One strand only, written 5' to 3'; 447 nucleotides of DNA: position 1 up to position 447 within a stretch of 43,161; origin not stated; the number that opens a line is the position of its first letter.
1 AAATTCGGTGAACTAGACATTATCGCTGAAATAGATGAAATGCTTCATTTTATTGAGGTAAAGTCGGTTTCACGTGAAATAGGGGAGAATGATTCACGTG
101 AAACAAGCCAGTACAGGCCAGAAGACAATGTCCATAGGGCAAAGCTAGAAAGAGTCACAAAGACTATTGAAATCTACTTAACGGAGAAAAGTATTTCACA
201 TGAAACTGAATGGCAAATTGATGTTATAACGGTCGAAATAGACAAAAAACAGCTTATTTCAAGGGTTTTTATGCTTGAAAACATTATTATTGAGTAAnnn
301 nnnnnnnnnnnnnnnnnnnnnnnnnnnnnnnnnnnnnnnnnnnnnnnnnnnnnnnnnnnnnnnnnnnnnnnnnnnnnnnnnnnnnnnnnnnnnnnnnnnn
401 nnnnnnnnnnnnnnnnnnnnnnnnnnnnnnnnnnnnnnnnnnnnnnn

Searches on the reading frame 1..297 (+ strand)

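Call 11: search_protein_families(library=pfam, proteins=[window:1-297:+], max_evalue=0.01)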
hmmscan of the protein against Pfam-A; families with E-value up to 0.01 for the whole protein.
window:1-297:+ (98 aa): 1 family
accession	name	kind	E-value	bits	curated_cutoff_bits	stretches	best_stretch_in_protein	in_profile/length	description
PF02021.23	UPF0102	-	2.6e-10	41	23.6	1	2-78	25-80/80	Uncharacterised protein family UPF0102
